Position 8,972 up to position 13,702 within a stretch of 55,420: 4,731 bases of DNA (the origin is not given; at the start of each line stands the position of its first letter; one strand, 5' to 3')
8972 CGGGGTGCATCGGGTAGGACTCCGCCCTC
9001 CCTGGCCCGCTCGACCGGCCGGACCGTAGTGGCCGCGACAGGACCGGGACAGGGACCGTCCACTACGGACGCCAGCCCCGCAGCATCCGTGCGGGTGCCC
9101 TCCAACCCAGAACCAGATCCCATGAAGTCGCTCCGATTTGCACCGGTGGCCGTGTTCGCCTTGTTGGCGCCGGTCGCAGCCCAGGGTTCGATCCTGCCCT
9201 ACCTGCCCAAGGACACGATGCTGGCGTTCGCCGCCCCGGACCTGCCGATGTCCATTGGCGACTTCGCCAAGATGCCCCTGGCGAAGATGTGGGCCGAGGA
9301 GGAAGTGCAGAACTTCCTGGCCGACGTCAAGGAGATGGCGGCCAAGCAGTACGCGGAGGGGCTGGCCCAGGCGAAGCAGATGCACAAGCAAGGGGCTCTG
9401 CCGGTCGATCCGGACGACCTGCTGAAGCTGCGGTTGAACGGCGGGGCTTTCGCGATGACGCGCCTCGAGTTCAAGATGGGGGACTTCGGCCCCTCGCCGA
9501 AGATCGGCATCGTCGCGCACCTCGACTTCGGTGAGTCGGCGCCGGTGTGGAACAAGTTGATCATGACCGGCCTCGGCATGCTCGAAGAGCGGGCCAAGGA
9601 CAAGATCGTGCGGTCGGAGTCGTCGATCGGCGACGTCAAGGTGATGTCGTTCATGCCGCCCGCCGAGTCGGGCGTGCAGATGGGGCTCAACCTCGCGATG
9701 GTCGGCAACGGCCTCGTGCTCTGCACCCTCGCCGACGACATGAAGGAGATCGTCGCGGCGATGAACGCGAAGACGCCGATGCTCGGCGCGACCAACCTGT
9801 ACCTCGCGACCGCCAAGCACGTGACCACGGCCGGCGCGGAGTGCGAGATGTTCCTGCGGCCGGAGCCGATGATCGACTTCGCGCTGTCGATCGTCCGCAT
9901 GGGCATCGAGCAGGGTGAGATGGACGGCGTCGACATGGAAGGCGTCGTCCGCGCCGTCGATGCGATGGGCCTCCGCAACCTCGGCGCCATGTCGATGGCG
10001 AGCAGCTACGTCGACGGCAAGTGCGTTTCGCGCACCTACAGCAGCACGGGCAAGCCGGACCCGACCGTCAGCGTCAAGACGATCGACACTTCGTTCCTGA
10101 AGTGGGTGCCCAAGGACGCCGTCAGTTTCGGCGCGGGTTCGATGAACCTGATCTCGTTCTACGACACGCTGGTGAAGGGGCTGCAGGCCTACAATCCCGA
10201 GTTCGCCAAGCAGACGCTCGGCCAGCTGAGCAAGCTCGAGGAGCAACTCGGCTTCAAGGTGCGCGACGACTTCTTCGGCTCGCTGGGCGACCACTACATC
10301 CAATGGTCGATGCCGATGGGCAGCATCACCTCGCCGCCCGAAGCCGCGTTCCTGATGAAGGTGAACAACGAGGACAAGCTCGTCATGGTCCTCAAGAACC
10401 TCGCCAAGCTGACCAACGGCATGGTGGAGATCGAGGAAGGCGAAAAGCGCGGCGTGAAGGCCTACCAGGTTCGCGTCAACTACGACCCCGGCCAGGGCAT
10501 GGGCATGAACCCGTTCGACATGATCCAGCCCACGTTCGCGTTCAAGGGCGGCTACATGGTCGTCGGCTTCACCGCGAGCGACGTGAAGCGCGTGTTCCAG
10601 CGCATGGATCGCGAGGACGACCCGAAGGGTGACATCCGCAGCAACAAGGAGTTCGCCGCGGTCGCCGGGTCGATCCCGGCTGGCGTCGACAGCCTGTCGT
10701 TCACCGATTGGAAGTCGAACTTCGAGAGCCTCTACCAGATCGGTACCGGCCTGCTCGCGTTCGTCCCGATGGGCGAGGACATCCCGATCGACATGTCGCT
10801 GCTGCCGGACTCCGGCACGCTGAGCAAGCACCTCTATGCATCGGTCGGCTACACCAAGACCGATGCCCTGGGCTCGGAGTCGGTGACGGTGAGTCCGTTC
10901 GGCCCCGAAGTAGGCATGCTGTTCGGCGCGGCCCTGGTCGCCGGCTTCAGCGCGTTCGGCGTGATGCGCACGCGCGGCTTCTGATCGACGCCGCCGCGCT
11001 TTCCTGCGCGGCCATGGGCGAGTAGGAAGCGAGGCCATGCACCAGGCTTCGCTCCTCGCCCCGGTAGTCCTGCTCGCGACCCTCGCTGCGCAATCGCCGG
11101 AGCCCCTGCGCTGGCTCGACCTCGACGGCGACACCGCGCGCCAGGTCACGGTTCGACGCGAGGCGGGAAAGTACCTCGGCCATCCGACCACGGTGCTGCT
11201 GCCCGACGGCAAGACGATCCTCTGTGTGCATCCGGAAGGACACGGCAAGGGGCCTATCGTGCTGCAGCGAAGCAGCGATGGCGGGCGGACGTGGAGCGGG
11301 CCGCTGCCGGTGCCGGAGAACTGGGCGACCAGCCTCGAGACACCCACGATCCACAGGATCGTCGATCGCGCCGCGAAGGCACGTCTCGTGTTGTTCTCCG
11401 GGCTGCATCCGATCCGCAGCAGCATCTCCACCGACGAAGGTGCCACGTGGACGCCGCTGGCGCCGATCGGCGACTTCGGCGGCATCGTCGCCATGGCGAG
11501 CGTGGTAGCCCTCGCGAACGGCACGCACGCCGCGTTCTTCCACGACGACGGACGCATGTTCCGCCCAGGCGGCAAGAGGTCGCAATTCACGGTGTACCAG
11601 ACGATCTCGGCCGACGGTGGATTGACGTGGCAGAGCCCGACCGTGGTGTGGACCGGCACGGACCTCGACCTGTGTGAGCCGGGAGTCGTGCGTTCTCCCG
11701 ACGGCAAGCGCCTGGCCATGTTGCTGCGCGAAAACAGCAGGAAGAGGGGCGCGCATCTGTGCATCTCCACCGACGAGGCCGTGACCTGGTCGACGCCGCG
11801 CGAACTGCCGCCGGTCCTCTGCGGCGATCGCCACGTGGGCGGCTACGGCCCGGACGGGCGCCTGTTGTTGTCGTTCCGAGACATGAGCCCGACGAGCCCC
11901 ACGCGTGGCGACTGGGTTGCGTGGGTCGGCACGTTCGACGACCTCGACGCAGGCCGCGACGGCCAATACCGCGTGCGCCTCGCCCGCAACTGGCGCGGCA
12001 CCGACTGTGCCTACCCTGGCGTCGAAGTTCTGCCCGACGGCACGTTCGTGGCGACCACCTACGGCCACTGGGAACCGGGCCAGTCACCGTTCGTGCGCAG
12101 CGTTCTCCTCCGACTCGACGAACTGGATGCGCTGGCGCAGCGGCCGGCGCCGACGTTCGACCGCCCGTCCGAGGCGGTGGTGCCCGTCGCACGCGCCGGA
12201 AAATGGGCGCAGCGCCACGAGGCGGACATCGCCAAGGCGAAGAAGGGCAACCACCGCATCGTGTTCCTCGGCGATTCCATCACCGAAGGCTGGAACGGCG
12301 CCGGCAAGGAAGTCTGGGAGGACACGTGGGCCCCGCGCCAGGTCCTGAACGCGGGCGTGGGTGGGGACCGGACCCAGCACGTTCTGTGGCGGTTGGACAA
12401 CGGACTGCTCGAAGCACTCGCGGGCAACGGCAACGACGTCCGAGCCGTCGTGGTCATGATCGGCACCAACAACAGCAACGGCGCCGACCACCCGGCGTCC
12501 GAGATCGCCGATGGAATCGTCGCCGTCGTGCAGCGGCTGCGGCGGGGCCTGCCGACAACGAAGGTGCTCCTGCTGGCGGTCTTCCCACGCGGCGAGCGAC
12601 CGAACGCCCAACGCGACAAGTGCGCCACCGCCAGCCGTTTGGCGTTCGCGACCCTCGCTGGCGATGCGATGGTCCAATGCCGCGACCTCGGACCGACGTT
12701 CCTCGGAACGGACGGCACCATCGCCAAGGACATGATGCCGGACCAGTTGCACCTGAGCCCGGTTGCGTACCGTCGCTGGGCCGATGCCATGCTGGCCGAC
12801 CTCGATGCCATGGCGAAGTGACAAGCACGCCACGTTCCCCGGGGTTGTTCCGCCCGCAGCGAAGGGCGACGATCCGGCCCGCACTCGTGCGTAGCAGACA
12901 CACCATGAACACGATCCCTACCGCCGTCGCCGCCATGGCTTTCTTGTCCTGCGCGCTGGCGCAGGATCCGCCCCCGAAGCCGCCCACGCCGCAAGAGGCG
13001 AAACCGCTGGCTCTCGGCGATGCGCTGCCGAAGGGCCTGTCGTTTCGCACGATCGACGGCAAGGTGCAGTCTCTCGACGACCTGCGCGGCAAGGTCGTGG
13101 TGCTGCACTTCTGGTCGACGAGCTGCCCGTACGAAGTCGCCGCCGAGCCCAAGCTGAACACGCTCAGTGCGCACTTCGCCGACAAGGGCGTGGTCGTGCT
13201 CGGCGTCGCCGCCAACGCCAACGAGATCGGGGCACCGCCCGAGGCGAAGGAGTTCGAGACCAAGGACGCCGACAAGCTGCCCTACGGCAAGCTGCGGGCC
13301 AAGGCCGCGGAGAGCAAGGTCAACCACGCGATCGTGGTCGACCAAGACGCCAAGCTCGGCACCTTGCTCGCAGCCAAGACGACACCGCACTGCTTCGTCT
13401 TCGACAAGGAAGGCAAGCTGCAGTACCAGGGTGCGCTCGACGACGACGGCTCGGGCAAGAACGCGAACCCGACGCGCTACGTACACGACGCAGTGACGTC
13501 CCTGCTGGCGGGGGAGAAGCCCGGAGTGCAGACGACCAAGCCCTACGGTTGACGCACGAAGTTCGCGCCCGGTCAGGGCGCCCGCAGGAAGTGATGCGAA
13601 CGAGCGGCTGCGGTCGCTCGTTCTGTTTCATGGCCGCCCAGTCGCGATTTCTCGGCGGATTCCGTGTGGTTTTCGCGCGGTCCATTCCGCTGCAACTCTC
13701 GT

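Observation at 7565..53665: Near-universal Gln at the +1 position after AxA in signal peptides (a Q-rule-like secretome signature)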

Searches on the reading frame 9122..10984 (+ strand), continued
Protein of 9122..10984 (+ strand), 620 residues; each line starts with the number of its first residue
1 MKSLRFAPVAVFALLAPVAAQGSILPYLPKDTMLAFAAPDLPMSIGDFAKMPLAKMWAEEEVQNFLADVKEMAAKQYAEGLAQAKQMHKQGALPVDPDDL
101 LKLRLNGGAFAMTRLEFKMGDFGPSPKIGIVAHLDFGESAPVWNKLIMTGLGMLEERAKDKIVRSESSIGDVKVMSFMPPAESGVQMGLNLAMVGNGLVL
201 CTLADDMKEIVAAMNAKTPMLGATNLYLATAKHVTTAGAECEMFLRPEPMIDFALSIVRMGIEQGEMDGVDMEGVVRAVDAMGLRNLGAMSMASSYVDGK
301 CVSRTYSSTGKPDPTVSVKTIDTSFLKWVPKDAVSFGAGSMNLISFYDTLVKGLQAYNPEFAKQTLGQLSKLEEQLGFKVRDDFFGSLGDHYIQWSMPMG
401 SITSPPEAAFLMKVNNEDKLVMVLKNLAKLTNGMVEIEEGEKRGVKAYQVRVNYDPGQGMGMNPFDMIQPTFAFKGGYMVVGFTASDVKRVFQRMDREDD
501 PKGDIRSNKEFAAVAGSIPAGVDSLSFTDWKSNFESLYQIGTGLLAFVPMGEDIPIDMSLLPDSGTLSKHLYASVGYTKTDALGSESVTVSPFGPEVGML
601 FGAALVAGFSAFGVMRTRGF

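Call 67: find_encoding_contigs(protein=P0287, flank=10000, max_places=1)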
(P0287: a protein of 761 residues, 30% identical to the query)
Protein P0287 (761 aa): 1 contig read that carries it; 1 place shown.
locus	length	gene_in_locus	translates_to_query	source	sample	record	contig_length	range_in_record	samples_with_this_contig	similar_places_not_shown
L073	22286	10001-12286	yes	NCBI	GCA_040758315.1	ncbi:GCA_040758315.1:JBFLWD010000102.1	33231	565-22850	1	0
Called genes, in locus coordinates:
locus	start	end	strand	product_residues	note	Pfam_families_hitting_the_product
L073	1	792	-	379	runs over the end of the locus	PF04055:Radical_SAM, PF06969:HemN_C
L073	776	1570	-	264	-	PF00140:Sigma70_r1_2, PF04542:Sigma70_r2, PF04539:Sigma70_r3, PF04545:Sigma70_r4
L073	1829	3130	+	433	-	PF00381:PTS-HPr (weak)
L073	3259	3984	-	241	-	PF00149:Metallophos, PF12850:Metallophos_2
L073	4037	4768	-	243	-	-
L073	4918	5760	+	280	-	PF02195:ParB_N, PF17762:HTH_ParB, PF23552:ParB_C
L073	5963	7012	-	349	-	PF00160:Pro_isomerase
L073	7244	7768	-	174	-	-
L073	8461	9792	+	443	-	-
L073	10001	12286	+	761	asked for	PF11832:DUF3352 (faint), PF08334:T2SSG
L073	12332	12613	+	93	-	-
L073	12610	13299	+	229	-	PF04028:DUF374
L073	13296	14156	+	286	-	PF01904:DUF72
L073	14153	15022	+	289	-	PF11858:DUF3378 (weak), PF01351:RNase_HII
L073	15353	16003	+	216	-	PF02517:Rce1-like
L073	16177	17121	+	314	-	PF02729:OTCace_N, PF00185:OTCace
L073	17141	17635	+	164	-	PF01948:PyrI, PF02748:PyrI_C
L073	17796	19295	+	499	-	PF00202:Aminotran_3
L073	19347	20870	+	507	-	PF13522:GATase_6, PF13537:GATase_7, PF00156:Pribosyltran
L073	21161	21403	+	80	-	-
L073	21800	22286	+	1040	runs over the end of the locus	-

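Call 79: list_cluster_members(proteins=[P0245, P0247, P0248, P0249, P0250, P0252, P0255, P0259, P0261, P0267])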
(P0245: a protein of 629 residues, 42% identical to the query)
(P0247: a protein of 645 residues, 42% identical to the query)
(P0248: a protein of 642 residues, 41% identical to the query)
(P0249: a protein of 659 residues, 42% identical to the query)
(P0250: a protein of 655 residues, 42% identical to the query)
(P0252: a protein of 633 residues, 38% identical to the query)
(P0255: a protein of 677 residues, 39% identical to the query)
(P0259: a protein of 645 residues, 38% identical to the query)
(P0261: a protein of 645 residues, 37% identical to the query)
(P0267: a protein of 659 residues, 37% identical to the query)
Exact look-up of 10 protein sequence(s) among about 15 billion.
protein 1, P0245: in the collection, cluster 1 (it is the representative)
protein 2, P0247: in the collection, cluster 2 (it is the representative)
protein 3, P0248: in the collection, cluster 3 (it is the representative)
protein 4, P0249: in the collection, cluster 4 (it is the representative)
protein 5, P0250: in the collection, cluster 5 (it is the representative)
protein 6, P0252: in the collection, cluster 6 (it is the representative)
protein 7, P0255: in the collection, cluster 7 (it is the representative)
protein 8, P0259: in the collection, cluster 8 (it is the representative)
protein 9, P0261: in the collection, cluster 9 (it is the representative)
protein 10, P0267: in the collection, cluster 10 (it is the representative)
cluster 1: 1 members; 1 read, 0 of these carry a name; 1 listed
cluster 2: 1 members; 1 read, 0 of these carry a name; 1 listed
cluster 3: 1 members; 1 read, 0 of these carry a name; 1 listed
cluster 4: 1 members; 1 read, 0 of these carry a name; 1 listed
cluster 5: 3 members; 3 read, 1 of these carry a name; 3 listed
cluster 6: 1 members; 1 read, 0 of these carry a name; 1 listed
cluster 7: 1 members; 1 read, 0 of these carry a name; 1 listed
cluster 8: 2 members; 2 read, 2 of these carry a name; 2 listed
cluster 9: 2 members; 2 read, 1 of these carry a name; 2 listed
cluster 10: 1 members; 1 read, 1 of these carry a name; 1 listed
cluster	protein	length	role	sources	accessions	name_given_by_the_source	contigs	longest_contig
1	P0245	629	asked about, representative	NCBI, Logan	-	-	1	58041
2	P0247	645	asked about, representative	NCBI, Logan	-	-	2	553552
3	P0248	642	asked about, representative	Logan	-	-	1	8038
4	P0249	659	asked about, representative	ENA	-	-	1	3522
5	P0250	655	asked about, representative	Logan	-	-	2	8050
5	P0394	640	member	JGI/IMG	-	hypothetical protein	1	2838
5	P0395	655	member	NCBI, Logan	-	-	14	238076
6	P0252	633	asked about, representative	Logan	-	-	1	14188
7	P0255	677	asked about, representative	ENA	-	-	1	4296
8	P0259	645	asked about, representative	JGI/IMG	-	hypothetical protein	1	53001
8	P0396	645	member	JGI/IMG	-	hypothetical protein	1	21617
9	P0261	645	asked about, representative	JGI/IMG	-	hypothetical protein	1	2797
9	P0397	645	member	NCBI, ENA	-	-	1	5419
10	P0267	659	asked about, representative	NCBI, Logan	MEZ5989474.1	MAG: hypothetical protein R3F30_10180 [Planctomycetota bacterium]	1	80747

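Call 92: search_solved_structures(query=L071:8225-9889:+, max_evalue=0.001)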
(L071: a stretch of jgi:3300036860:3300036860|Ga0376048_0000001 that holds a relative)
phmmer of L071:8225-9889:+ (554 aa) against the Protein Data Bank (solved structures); distinct sequences matched with E-value up to 0.001: 17.
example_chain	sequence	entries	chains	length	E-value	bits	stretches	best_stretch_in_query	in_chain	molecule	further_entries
1cp7_A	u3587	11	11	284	1.4e-07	33.7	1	347-505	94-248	AMINOPEPTIDASE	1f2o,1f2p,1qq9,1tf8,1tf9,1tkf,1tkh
6hc6_A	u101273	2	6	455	4.2e-07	32.1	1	297-429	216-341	Aminopeptidase YwaD | Aminopeptidase Y (Arg Lys Leu preference)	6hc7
3b3t_A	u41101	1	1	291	9.5e-07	30.9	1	308-414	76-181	Bacterial leucyl aminopeptidase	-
7oez_A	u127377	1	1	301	2.1e-06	29.8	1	306-393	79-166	Leucine aminopeptidase A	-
3b35_A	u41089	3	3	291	2.4e-06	29.6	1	308-419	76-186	Bacterial leucyl aminopeptidase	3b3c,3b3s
6zep_A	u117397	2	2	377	2.9e-06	29.3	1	306-393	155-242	Leucine aminopeptidase A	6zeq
1amp_A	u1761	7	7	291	4.7e-06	28.6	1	308-414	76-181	AMINOPEPTIDASE | PROTEIN (AMINOPEPTIDASE) | BACTERIAL LEUCYL AMINOPEPTIDASE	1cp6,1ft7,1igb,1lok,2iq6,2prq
3b3v_A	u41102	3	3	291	4.8e-06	28.6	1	308-414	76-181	Bacterial leucyl aminopeptidase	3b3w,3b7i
1rtq_A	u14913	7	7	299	5e-06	28.5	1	308-414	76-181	Bacterial leucyl aminopeptidase | Aminopeptidase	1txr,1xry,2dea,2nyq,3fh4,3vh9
7tm3_7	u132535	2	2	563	9.5e-06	27.6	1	200-385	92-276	Nicalin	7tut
6w6l_5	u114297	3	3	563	2e-05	26.6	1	204-385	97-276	Nicalin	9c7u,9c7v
2anp_A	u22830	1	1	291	2.3e-05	26.3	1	308-414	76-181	leucyl aminopeptidase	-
6esl_A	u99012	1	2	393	2.5e-05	26.2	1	343-429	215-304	Bacterial leucyl aminopeptidase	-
6ica_A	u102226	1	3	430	3e-05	26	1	343-429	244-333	Aminopeptidase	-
8ac9_A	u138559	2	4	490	0.00023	23.1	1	292-415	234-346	Keratinase KP1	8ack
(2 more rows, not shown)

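Call 94: find_homologous_proteins(query=P0287, max_evalue=1e-10)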
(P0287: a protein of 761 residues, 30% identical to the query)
Query P0287 (761 aa): 1 proteins with E <= 1e-10 among 8000 candidates.
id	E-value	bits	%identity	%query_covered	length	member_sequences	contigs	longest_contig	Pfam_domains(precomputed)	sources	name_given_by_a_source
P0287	0.0e+0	1703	100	100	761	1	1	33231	PF11832.14,PF08334.17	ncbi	ncbi:MAG: type II secretion system protein GspG [Planctomycetota bacterium]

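Call 95: find_encoding_contigs(protein=P0306, flank=10000, max_places=1)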
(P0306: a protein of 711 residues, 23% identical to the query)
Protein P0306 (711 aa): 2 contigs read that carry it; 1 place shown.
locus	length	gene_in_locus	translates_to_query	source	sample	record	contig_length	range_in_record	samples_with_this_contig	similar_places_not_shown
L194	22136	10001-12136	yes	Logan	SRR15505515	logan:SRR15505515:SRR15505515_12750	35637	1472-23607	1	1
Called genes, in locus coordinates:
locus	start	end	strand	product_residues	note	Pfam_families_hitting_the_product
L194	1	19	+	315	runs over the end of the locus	PF00215:OMPdecase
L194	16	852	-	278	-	PF00140:Sigma70_r1_2, PF04542:Sigma70_r2, PF04539:Sigma70_r3, PF04545:Sigma70_r4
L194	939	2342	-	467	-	PF13727:CoA_binding_3, PF02397:Bac_transf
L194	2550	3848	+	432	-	PF00381:PTS-HPr (weak)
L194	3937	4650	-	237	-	-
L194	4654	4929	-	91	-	PF00708:Acylphosphatase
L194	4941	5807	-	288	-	PF02195:ParB_N, PF17762:HTH_ParB, PF23552:ParB_C (weak)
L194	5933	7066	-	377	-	PF00160:Pro_isomerase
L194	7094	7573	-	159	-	-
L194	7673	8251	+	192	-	-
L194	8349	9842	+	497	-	-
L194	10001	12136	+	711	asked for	PF11832:DUF3352 (faint), PF08334:T2SSG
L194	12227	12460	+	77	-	-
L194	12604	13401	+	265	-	PF13485:Peptidase_MA_2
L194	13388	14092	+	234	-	PF04028:DUF374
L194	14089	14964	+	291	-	PF01904:DUF72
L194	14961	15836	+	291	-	PF01678:DAP_epimerase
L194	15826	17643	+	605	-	PF01435:Peptidase_M48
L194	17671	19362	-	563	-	PF13616:Rotamase_3, PF13145:Rotamase_2 (weak), PF00639:Rotamase, PF13616:Rotamase_3, PF13145:Rotamase_2, PF13616:Rotamase_3, PF00639:Rotamase, PF13145:Rotamase_2 (weak), +2 more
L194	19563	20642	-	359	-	PF00142:Fer4_NifH (weak), PF01656:CbiA, PF02374:ArsA_ATPase (weak), PF06564:CBP_BcsQ (weak), PF09140:MipZ (faint), PF10609:ParA (weak), PF13614:AAA_31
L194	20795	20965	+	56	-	-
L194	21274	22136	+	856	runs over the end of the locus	PF00521:DNA_topoisoIV, PF03989:DNA_gyraseA_C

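Call 96: find_encoding_contigs(protein=P0311, flank=10000, max_places=1)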
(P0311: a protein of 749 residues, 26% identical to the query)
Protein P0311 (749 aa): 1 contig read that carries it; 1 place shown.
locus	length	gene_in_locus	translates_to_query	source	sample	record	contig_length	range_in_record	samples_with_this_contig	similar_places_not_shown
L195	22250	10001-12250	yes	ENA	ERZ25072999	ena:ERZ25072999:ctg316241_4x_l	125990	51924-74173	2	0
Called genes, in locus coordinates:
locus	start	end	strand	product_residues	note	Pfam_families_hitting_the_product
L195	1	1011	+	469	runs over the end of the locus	-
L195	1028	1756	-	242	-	PF00149:Metallophos, PF12850:Metallophos_2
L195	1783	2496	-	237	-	-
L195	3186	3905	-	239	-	-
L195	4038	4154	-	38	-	-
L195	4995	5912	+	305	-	PF02195:ParB_N, PF17762:HTH_ParB, PF23552:ParB_C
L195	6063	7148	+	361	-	PF00160:Pro_isomerase (weak)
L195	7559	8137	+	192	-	PF01844:HNH, PF14279:HNH_5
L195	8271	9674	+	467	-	-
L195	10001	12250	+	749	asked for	PF08334:T2SSG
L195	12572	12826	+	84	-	-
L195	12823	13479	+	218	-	PF04028:DUF374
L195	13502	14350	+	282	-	PF01904:DUF72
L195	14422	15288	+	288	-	PF00892:EamA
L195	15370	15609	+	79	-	-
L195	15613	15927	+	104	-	PF00578:AhpC-TSA, PF08534:Redoxin (weak)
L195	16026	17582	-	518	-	PF07670:Gate, PF07664:FeoB_C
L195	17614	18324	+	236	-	-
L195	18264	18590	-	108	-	PF04023:FeoA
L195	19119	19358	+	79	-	-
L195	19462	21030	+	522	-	PF07690:MFS_1, PF00854:PTR2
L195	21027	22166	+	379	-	-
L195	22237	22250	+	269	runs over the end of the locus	PF06439:3keto-disac_hyd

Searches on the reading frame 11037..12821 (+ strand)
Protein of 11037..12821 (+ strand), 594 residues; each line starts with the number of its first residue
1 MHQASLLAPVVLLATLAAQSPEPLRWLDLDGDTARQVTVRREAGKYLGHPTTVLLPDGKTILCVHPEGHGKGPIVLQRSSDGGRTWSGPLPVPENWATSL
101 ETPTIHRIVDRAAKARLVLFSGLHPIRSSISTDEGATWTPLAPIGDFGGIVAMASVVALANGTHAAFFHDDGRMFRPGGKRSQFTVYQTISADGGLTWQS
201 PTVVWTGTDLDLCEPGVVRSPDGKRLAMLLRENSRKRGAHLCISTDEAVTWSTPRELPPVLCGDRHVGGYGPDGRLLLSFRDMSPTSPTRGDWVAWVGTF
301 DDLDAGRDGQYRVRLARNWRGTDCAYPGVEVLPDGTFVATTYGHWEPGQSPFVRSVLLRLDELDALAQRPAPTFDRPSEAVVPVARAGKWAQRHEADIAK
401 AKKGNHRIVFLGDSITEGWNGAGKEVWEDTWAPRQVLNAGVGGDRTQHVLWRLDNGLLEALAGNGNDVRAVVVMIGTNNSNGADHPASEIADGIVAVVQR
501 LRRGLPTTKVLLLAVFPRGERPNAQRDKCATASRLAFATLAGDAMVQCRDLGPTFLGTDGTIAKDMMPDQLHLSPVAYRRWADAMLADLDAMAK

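Call 11: search_protein_families(library=pfam, proteins=[window:11037-12821:+], max_evalue=0.01)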
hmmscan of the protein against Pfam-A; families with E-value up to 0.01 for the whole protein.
window:11037-12821:+ (594 aa): 4 families
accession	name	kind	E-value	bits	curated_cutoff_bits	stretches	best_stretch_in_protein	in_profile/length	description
PF13472.12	Lipase_GDSL_2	-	8.9e-23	82.1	32.9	1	410-580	1-178/178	GDSL-like Lipase/Acylhydrolase family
PF13088.12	BNR_2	-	7.8e-15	55.4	31.4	2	129-257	85-204/277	BNR repeat-like domain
PF00657.28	Lipase_GDSL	-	5.2e-09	37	23.6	1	408-584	1-207/208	GDSL-like Lipase/Acylhydrolase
PF02012.26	BNR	-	0.00036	20.5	27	0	130-139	2-11/12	BNR/Asp-box repeat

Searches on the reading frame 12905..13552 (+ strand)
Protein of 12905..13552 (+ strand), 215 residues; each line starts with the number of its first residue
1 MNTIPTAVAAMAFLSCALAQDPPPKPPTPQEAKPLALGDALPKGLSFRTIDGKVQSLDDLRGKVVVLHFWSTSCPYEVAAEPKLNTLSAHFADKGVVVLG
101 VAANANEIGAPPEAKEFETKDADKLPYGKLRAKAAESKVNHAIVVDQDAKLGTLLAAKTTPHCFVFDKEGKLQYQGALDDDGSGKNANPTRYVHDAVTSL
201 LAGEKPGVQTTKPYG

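Call 11: search_protein_families(library=pfam, proteins=[window:12905-13552:+], max_evalue=0.01)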
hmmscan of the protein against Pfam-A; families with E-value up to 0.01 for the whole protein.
window:12905-13552:+ (215 aa): 6 families
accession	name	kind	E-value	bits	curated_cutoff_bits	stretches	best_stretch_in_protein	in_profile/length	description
PF08534.16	Redoxin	-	3.6e-14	53.2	26.6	1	38-181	3-137/148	Redoxin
PF00578.27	AhpC-TSA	-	5.9e-14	52.5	26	1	46-174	9-123/124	AhpC/TSA family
PF20029.6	DUF6436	-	2.3e-06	27.8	27.3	1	61-205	19-118/133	Domain of unknown function (DUF6436)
PF00255.25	GSHPx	-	0.00013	21.9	27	1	46-105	5-63/108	Glutathione peroxidase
PF13905.12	Thioredoxin_8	-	0.0012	19.6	27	0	62-102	1-42/94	Thioredoxin-like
PF13098.12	Thioredoxin_2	-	0.0014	19.4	27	1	61-179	4-96/104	Thioredoxin-like domain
